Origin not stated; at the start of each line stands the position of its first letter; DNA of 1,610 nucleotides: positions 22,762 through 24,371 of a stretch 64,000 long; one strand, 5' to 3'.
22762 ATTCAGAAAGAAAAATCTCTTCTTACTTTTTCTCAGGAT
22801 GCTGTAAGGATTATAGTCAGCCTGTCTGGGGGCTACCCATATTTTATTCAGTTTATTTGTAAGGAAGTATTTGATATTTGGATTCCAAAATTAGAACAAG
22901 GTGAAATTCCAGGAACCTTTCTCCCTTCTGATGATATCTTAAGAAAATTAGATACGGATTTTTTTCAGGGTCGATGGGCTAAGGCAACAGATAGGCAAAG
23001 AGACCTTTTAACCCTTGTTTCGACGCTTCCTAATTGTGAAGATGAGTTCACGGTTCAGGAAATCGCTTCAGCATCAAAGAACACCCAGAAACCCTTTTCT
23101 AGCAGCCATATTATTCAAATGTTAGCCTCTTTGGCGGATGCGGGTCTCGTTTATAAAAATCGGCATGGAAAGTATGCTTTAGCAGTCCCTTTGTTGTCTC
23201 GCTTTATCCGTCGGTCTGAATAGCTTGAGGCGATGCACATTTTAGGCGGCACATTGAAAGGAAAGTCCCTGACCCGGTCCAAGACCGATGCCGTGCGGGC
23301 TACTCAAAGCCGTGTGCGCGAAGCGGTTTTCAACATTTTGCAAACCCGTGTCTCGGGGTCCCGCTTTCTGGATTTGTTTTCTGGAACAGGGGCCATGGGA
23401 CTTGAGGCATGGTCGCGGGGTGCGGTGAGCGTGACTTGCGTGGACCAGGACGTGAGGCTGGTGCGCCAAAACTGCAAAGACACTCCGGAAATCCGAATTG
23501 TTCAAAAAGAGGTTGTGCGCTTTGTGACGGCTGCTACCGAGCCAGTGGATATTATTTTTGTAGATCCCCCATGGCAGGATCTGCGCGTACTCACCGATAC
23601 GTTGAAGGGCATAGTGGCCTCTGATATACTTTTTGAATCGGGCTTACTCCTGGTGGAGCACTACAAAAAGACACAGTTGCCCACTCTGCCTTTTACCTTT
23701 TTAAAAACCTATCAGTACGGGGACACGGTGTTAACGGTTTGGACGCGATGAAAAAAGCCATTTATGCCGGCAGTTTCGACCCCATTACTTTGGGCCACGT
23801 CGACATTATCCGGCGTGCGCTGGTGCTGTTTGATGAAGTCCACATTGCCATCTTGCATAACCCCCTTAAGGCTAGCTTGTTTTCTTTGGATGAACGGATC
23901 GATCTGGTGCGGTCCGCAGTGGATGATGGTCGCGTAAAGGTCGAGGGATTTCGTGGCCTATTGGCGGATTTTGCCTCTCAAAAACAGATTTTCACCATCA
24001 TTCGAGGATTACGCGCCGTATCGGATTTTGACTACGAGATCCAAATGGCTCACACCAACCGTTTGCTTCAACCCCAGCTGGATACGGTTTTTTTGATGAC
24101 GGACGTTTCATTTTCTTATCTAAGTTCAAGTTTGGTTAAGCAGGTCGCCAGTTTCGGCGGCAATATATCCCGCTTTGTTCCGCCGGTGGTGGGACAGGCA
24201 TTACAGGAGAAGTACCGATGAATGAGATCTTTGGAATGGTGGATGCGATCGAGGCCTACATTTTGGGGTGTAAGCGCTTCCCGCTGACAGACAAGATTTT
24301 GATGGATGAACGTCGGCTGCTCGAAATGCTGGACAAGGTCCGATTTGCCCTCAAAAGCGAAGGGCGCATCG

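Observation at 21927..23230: AT-richer insertion between recG and rsmD carrying an orphan COG1672-type AAA+ ATPase with its own promoter and direct repeats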

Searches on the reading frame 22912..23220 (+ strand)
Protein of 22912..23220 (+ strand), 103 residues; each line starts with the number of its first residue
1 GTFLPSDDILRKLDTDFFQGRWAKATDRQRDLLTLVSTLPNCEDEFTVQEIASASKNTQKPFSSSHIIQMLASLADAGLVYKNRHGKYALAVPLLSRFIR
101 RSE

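Call 53: search_protein_families(library=pfam, proteins=[window:22927-23220:+], max_evalue=10)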
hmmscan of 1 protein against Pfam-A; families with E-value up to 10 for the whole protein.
seq(98 aa): 9 families
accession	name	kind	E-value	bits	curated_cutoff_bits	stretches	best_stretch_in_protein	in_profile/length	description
PF07574.19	SMC_Nse1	-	0.0018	18.7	23.3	1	47-87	147-188/194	Nse1 non-SMC component of SMC5-6 complex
PF22764.1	E217_Gp32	-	0.016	15.2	27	1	29-83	63-116/144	Tail fiber protein gp32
PF01978.25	TrmB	-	0.062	13.6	25.6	1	37-81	19-58/68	Sugar-specific transcriptional regulator TrmB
PF21100.3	MCM_C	-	0.073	13.4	27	1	30-83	13-61/64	MCM protein C-terminal winged helix-turn-helix domain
PF13338.12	AbiEi_4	-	0.089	13.4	25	1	41-86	14-49/49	Transcriptional regulator, AbiEi antitoxin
PF02082.26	Rrf2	-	0.11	13.1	30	1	39-88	22-68/132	Iron-dependent Transcriptional regulator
PF08100.18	Dimerisation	-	0.11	12.8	25.6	1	28-84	28-82/93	O-methyltransferase dimerisation domain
PF22381.2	Staph_reg_Sar_Rot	-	0.13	12.8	27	1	26-80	16-63/85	Transcriptional regulator SarA/Rot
PF07106.19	TBPIP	-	0.23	11.8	22.8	1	48-84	21-57/62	TBPIP/Hop2 winged helix domain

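Call 77: predict_structure(protein=window:22912-23220:+)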
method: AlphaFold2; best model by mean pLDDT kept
length: 103 residues; sequences in the alignment: 1
mean_pLDDT: 74.9   pTM: 0.62
mean pLDDT of the five models: 74.9, 74.2, 62.9, 62.2, 51.7
residues with pLDDT >= 90: 0; 70-90: 72; 50-70: 27; < 50: 4
segments of 3 or more residues with pLDDT < 50: none
pLDDT, mean of each block of 10 residues (from residue 1): 49 63 79 82 83 82 86 82 84 65 54
secondary structure, 60 per line:
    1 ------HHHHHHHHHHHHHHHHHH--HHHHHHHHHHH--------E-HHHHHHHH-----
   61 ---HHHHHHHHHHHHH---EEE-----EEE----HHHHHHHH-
elements in order: H7-24 H27-37 H48-55 H64-76 E80-82 E88-90 H95-102

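Call 80: fold_search(model_id=the predicted structure, library=pdb)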
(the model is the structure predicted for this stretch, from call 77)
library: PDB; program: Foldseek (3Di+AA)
matches with E <= 10: 1542; with E <= 0.001: 0
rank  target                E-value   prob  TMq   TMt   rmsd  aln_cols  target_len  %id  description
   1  2qen                  9.6e-03  1.00  0.60  0.20   3.6        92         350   13  The walker-type atpase paby2304 of pyrococcus abyssi (released 2008-07-01)
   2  1r1u_C                1.1e-02  1.00  0.55  0.57   5.0       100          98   20  Crystal structure of the metal-sensing transcriptional repressor CzrA from Staphylococcus aureus in the apo-form (released 2004-05-18)
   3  6cdb_A                1.4e-02  1.00  0.56  0.58   5.1       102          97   20  Crystal Structure of V66L CzrA in the Zn(II)bound state (released 2018-07-11)
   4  7dg2_A                1.7e-02  1.00  0.50  0.26   3.8        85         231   18  Nse1-Nse3-Nse4 complex (released 2021-05-26)
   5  3f72_C                1.7e-02  0.99  0.47  0.47   9.8       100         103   15  Crystal Structure of the Staphylococcus aureus pI258 CadC Metal Binding Site 2 Mutant (released 2009-04-07)
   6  5f8e_B                1.7e-02  0.96  0.39  0.12   7.8       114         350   19  Rv2258c-SAH (released 2016-06-29)
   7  3eyy_A                1.8e-02  1.00  0.53  0.42   3.7        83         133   23  Structural basis for the specialization of Nur, a nickel-specific Fur homologue, in metal sensing and DNA recognition (released 2009-06-09)
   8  2fna_A                1.8e-02  1.00  0.53  0.19   4.4        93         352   22  Crystal structure of an archaeal aaa+ atpase (sso1545) from sulfolobus solfataricus p2 at 2.00 A resolution (released 2006-02-07)
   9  5f8e_A                1.8e-02  0.97  0.42  0.14   7.3       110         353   16  Rv2258c-SAH (released 2016-06-29)
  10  1mkm_A                1.9e-02  1.00  0.45  0.21   4.5        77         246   21  CRYSTAL STRUCTURE OF THE THERMOTOGA MARITIMA ICLR (released 2002-09-11)
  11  1r1u_D                2.1e-02  1.00  0.55  0.59   4.6        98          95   20  Crystal structure of the metal-sensing transcriptional repressor CzrA from Staphylococcus aureus in the apo-form (released 2004-05-18)
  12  8rdn_C                2.1e-02  0.99  0.41  0.14   5.8        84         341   18  Holomycin methyltransferase DtpM with SAH and XRD-271 (released 2024-10-16)
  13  3f72_A                2.2e-02  0.99  0.56  0.54   9.5       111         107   14  Crystal Structure of the Staphylococcus aureus pI258 CadC Metal Binding Site 2 Mutant (released 2009-04-07)
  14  2g7u_A                2.7e-02  1.00  0.47  0.21   3.5        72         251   18  2.3 A structure of putative catechol degradative operon regulator from Rhodococcus sp. RHA1 (released 2006-04-04)
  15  5f8f_B                2.7e-02  0.98  0.46  0.14   7.6       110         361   17  Rv2258c-SFG (released 2016-06-29)
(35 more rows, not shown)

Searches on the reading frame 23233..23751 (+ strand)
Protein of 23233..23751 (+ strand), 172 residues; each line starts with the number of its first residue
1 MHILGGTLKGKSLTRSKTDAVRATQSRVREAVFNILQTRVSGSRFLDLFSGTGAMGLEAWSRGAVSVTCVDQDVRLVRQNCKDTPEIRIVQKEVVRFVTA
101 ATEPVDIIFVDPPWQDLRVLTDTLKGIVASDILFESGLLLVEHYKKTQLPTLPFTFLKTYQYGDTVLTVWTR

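Call 4: search_protein_families(library=pfam, proteins=[window:23233-23751:+], max_evalue=0.01)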
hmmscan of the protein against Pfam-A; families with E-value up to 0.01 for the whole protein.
window:23233-23751:+ (172 aa): 2 families
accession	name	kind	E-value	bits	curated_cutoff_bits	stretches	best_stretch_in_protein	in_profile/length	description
PF03602.21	Cons_hypoth95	-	8.8e-39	133.5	24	1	1-170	1-181/182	Conserved hypothetical protein 95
PF02086.21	MethyltransfD12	-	0.0028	17.9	22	0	38-60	18-39/253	D12 class N6 adenine-specific DNA methyltransferase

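Call 5: search_protein_families(library=ncbifam, proteins=[window:23233-23751:+], max_evalue=0.01)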
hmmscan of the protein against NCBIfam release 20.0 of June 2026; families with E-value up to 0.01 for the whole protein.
window:23233-23751:+ (172 aa): 9 families
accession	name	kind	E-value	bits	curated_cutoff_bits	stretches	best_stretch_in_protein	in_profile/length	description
TIGR00095.1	TIGR00095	equivalog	1.5e-33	116.1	117.5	1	2-170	13-191/194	16S rRNA (guanine(966)-N(2))-methyltransferase RsmD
NF008157.0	PRK10909.1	equivalog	4.9e-26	91.8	302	1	2-156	14-172/199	16S rRNA (guanine(966)-N(2))-methyltransferase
TIGR02469.1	CbiT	equivalog_domain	2.6e-07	30.9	78.3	1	24-125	3-109/124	precorrin-6Y C5,15-methyltransferase (decarboxylating) subunit CbiT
NF008748.0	PRK11783.1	equivalog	3.8e-07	28.7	466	1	35-113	535-620/704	bifunctional 23S rRNA (guanine(2069)-N(7))-methyltransferase RlmK/23S rRNA (guanine(2445)-N(2))-methyltransferase RlmL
NF043040.1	corrin_prot_MT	hypoth_equivalog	0.00034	20.1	180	1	24-86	23-85/216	corrinoid protein-associated methyltransferase CpaM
TIGR02021.1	BchM-ChlM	equivalog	0.00064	19.2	158.9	1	19-88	31-100/218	magnesium protoporphyrin IX methyltransferase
TIGR00536.1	hemK_fam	subfamily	0.0045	16.1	115.5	1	33-119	106-197/286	HemK family protein methyltransferase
NF006138.0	PRK08287.1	equivalog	0.007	16.2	210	1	19-110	10-103/189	decarboxylating cobalt-precorrin-6B (C(15))-methyltransferase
NF033380.1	Rlm_2499C5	equivalog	0.009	14.8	650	1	39-115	218-301/391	23S rRNA (cytosine(2499)-C(5))-methyltransferase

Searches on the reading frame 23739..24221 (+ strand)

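Call 4: search_protein_families(library=pfam, proteins=[window:23739-24221:+], max_evalue=0.01)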
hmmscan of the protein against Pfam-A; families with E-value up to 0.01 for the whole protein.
window:23739-24221:+ (160 aa): 2 families
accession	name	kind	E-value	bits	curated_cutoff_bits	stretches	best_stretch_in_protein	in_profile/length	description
PF01467.32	CTP_transf_like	-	4.5e-22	79.1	21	1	8-135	1-132/133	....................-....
PF08218.17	Citrate_ly_lig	-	0.0017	18.5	20.9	1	14-62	9-55/182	Citrate lyase ligase C-terminal domain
